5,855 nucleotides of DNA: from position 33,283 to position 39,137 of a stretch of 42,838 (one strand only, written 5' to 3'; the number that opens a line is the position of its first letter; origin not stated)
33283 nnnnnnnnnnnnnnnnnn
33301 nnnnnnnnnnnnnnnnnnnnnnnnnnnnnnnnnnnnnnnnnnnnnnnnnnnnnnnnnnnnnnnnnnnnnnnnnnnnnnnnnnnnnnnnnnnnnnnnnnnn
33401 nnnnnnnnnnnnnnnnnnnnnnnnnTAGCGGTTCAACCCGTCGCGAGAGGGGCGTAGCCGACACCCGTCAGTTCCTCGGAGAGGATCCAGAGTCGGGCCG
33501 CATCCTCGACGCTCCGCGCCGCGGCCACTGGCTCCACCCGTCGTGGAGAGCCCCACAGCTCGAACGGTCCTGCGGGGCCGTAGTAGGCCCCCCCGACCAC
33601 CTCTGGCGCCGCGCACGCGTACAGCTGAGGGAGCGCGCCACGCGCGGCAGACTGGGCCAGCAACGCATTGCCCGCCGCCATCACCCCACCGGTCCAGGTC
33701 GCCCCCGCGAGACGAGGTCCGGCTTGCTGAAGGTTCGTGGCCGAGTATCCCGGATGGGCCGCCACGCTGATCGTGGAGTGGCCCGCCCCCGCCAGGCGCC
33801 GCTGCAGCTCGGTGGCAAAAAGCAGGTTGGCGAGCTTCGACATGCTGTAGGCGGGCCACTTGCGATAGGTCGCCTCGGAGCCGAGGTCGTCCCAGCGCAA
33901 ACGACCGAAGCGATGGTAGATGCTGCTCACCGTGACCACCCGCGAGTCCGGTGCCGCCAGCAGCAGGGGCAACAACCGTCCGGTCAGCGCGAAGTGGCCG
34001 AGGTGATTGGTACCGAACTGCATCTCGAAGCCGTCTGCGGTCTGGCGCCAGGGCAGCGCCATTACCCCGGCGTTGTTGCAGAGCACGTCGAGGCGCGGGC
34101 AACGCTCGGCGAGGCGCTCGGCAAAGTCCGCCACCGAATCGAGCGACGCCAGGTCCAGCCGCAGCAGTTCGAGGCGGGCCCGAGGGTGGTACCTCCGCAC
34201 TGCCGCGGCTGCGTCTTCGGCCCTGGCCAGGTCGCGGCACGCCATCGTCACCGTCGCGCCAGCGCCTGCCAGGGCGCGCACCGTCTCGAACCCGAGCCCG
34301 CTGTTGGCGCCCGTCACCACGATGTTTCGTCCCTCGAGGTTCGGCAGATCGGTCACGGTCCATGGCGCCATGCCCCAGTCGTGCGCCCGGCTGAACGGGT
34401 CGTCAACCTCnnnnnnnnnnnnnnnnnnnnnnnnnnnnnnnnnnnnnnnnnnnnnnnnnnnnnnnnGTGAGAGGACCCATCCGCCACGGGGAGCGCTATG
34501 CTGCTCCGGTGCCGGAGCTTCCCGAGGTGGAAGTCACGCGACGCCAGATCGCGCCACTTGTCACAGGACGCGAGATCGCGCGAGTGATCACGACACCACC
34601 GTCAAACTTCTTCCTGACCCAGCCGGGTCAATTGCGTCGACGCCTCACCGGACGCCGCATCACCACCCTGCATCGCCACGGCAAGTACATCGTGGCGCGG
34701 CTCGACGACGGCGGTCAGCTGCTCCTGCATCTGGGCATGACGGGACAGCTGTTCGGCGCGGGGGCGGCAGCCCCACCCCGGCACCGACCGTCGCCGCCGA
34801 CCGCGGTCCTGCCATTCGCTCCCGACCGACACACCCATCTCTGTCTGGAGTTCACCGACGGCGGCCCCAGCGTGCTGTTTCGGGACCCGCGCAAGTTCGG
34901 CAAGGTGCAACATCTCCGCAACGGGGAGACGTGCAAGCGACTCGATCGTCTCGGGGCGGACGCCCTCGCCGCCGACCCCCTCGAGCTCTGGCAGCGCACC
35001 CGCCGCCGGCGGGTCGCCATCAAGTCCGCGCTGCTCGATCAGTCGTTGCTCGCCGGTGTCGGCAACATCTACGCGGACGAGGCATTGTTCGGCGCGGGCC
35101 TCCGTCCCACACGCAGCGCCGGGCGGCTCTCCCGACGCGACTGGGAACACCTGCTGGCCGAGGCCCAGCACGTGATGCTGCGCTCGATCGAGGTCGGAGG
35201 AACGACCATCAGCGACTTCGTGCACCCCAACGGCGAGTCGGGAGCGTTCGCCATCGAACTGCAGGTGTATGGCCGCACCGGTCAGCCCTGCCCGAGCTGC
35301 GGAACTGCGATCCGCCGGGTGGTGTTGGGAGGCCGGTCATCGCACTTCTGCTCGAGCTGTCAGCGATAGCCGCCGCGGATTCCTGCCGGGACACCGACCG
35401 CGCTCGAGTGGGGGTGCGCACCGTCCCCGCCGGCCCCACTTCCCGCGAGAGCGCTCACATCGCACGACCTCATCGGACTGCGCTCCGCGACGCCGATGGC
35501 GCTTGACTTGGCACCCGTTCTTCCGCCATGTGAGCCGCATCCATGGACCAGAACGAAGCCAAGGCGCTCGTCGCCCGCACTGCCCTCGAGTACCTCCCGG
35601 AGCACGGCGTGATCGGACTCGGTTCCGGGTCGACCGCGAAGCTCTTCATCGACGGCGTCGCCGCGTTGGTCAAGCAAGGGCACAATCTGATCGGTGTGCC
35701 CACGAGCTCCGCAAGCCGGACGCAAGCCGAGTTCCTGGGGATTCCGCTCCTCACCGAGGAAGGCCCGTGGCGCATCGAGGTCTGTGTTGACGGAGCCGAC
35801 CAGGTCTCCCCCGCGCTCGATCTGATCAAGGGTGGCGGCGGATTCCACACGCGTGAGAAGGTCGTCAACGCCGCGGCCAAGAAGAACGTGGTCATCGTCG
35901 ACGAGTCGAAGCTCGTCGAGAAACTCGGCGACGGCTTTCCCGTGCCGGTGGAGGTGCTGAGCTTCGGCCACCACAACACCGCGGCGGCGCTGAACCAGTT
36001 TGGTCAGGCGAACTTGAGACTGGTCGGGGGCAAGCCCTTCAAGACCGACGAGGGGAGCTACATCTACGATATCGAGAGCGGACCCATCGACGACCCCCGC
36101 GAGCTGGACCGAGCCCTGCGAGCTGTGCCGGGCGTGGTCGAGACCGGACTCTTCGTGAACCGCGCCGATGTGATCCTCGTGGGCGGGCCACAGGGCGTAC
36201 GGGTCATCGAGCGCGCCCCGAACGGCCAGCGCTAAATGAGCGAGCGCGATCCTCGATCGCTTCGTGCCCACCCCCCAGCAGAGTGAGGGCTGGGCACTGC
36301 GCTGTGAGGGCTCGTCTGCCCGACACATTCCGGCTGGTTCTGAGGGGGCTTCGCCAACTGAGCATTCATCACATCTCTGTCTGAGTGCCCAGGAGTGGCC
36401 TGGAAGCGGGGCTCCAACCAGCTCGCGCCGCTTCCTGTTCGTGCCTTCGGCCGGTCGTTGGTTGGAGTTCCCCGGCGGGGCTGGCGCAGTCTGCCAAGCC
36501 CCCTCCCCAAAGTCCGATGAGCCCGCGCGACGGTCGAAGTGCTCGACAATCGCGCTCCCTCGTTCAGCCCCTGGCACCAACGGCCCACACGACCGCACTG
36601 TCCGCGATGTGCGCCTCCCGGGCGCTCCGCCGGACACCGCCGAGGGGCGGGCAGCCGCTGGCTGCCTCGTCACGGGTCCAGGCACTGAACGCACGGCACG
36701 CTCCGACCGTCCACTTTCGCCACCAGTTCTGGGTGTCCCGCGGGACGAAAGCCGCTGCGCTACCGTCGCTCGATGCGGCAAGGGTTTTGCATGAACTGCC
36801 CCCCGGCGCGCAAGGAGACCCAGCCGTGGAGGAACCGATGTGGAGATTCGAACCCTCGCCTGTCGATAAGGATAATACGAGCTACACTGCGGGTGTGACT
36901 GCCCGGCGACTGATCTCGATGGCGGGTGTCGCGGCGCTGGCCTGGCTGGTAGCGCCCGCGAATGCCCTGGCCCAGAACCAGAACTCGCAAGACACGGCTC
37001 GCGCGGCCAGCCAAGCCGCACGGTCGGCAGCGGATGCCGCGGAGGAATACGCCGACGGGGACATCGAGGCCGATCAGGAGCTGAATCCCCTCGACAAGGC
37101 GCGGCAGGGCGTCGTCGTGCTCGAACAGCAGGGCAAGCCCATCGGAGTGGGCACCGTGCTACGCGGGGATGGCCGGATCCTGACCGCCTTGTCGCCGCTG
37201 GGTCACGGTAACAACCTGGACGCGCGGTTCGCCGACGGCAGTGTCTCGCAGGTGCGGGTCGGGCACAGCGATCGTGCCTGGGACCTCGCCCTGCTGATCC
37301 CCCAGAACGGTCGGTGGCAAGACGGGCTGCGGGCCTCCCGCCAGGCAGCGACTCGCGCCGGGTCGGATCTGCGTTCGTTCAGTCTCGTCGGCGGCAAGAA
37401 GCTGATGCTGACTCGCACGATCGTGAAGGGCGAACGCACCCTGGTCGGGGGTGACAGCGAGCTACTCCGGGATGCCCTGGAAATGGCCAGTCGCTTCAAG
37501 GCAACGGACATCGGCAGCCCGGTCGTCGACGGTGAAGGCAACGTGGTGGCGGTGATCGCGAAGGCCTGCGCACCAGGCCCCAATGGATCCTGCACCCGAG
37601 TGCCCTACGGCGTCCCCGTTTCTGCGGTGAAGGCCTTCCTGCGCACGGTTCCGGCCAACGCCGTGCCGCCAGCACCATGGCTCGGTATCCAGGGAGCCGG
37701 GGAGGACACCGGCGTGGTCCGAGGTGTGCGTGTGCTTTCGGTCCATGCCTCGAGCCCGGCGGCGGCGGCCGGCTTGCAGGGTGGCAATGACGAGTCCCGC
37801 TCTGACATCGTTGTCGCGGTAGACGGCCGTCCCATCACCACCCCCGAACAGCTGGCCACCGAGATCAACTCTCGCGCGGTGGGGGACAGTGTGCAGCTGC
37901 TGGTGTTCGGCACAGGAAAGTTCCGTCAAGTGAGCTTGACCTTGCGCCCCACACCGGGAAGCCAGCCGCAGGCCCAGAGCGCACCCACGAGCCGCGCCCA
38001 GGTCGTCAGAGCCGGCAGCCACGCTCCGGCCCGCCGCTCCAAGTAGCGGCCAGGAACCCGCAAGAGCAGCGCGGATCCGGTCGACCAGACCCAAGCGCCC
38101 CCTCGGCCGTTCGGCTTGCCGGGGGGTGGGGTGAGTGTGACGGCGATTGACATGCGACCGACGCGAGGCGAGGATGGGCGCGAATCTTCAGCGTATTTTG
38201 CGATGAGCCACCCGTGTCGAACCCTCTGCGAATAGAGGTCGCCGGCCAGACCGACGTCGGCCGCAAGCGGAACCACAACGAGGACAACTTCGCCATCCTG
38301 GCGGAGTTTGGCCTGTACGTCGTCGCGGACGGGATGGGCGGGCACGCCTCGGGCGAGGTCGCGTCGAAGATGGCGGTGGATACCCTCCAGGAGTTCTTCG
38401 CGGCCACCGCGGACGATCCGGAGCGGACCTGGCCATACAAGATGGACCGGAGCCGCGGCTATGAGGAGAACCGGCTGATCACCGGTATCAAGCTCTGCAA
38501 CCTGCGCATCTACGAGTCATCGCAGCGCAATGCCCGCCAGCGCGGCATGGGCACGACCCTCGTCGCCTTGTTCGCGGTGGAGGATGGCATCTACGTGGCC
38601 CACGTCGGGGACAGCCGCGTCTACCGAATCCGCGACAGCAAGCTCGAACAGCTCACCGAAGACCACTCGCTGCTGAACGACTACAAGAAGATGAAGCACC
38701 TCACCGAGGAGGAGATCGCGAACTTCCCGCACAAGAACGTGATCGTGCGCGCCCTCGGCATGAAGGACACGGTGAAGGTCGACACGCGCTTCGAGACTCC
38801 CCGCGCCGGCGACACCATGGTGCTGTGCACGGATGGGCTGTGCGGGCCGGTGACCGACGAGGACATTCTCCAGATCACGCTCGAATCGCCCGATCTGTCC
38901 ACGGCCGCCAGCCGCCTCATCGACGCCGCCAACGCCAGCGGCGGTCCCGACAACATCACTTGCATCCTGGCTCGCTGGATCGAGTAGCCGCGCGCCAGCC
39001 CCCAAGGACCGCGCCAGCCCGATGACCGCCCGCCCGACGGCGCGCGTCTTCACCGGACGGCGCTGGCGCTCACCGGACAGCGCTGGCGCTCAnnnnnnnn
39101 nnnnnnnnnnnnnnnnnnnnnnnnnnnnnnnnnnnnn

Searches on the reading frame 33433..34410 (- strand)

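Call 9: search_protein_families(library=pfam, proteins=[window:33433-34410:-], max_evalue=0.01)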
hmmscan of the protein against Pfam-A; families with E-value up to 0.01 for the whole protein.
window:33433-34410:- (325 aa): 4 families
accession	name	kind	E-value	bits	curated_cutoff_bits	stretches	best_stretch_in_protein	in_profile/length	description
PF00106.31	adh_short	-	1.8e-26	93.3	26.6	1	29-229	2-188/195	short chain dehydrogenase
PF13561.12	adh_short_C2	-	6.2e-15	55.8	27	1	34-166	1-133/236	Enoyl-(Acyl carrier protein) reductase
PF08659.16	KR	-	7.6e-05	23.1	22.6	1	31-118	4-93/180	KR domain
PF13241.12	NAD_binding_7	-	0.0015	19.5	22.1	1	24-115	4-93/104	Putative NAD(P)-binding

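Call 94: search_protein_families(library=ncbifam, proteins=[window:33433-34371:-], max_evalue=0.00001)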
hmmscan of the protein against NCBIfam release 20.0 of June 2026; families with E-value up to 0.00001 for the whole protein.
window:33433-34371:- (312 aa): 169 families (the best 25 are shown)
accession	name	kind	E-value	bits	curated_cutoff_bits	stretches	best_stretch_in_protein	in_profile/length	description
NF004846.0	PRK06197.1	subfamily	1.8e-108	362.4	268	1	3-306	5-304/306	oxidoreductase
NF004513.0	PRK05854.1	subfamily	8.8e-95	317.3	282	1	6-307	7-312/314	SDR family oxidoreductase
NF004845.0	PRK06196.1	subfamily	2.7e-72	243.8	414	1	11-305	26-316/320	oxidoreductase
TIGR01289.1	LPOR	equivalog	3.8e-28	98.9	331.35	1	16-151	5-144/315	protochlorophyllide reductase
NF005372.1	PRK06914.1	subfamily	5.2e-20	71.8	320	1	17-156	5-145/279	SDR family oxidoreductase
NF009468.0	PRK12826.1-4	equivalog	1.6e-19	70.6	318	1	11-152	4-145/256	SDR family oxidoreductase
NF005878.0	PRK07825.1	subfamily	1.8e-18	66.9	287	1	11-107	6-96/278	short chain dehydrogenase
NF005468.0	PRK07062.1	equivalog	3.7e-18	66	266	1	11-151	5-147/265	SDR family oxidoreductase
NF006509.0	PRK08945.1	equivalog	2.5e-17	62.9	269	1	12-162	11-165/248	YciK family oxidoreductase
NF004825.0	PRK06181.1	equivalog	4.6e-17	62.2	215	1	12-247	4-225/268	SDR family oxidoreductase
NF006118.0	PRK08264.1-4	subfamily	2.5e-16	59.9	279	1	11-197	2-170/244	SDR family oxidoreductase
NF005559.1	PRK07231.1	subfamily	3.6e-16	59.4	215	1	12-217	2-193/249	glucose 1-dehydrogenase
NF004514.1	PRK05855.1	equivalog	5.7e-16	58.2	455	1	11-103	310-400/578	SDR family oxidoreductase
NF006693.0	PRK09242.1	equivalog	8.1e-16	57.9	328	1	10-151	6-149/258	SDR family oxidoreductase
NF006070.0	PRK08213.1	subfamily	9.5e-16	58.1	279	1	5-215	3-204/259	gluconate 5-dehydrogenase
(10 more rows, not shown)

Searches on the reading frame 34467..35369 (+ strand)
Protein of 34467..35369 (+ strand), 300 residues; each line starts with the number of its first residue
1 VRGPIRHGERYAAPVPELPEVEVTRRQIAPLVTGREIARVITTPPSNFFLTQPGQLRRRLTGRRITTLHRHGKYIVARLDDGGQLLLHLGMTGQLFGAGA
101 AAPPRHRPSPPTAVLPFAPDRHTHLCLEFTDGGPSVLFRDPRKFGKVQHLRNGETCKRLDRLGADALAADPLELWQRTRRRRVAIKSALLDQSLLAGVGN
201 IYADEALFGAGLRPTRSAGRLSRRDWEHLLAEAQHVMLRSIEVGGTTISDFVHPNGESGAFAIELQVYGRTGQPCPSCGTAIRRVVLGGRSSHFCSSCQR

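Call 17: search_protein_families(library=pfam, proteins=[window:34467-35369:+], max_evalue=0.01)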
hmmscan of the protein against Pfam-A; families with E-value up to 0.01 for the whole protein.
window:34467-35369:+ (300 aa): 4 families
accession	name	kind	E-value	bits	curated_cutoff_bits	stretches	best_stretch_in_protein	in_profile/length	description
PF01149.29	Fapy_DNA_glyco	-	2e-30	106.2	25.5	1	16-147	2-117/117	Formamidopyrimidine-DNA glycosylase N-terminal domain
PF06831.19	H2TH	-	1.5e-22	79.9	34.7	1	171-250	12-91/93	Formamidopyrimidine-DNA glycosylase H2TH domain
PF06827.20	zf-FPG_IleRS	-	3e-09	37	21.3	1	272-299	1-28/30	Zinc finger found in FPG and IleRS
PF05833.16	NFACT_N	-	0.0081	15.4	31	0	168-244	172-246/456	NFACT N-terminal and middle domains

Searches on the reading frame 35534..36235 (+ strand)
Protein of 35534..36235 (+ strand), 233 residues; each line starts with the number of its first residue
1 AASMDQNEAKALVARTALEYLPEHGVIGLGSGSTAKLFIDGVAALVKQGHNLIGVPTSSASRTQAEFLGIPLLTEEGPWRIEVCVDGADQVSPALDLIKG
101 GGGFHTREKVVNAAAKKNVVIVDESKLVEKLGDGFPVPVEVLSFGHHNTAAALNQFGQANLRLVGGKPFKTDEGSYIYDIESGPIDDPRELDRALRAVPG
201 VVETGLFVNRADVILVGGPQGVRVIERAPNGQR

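Call 9: search_protein_families(library=pfam, proteins=[window:35534-36235:+], max_evalue=0.01)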
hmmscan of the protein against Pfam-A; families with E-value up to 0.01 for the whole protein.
window:35534-36235:+ (233 aa): 2 families
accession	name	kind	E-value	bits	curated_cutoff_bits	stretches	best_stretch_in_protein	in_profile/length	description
PF06026.20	Rib_5-P_isom_A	-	2.8e-55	187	26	1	54-221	2-173/173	Ribose 5-phosphate isomerase A (phosphoriboisomerase A)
PF00455.28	DeoRC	-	0.00019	21.8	31.8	0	6-41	2-37/160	DeoR C terminal sensor domain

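Call 94: search_protein_families(library=ncbifam, proteins=[window:35543-36235:+], max_evalue=0.00001)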
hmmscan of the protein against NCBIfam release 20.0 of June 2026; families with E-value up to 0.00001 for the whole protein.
window:35543-36235:+ (230 aa): 3 families
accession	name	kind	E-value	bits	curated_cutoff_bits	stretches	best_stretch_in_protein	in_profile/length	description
NF001924.0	PRK00702.1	equivalog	2.5e-72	242.9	192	1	1-223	2-221/223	ribose-5-phosphate isomerase RpiA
TIGR00021.1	rpiA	equivalog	8.9e-64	214.9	126.4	1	7-219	2-217/218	ribose 5-phosphate isomerase A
NF010585.0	PRK13978.1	equivalog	7.6e-42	143.3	365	1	2-223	3-227/228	ribose 5-phosphate isomerase A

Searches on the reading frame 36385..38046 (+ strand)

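Call 17: search_protein_families(library=pfam, proteins=[window:36385-38046:+], max_evalue=0.01)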
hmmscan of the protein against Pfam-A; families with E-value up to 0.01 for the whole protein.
window:36385-38046:+ (553 aa): 5 families
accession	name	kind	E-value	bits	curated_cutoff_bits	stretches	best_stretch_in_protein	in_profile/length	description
PF13365.12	Trypsin_2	-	2e-09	38.8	27.6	1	254-390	1-144/144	Trypsin-like peptidase domain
PF13180.12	PDZ_2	-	7.2e-09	36.2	27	1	433-519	3-79/80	PDZ domain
PF17820.7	PDZ_6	-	0.00013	22.1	27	1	450-495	2-41/54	PDZ domain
PF04495.20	GRASP55_65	-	0.0017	19.1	27.7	1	446-520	43-113/138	GRASP55/65 PDZ-like domain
PF00595.29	PDZ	-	0.0021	18.8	23.2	1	432-507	11-80/81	PDZ domain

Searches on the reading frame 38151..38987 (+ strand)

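Call 9: search_protein_families(library=pfam, proteins=[window:38151-38987:+], max_evalue=0.01)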
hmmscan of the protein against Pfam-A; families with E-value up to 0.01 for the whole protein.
window:38151-38987:+ (278 aa): 3 families
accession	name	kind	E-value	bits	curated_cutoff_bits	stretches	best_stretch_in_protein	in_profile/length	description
PF13672.11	PP2C_2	-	1e-18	68.1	24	1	38-237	7-181/209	Protein phosphatase 2C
PF00481.26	PP2C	-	3.5e-10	40.4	20.3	1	54-173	35-141/255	Protein phosphatase 2C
PF07228.17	SpoIIE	-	0.00023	21.6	25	0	201-276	104-191/192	Stage II sporulation protein E (SpoIIE)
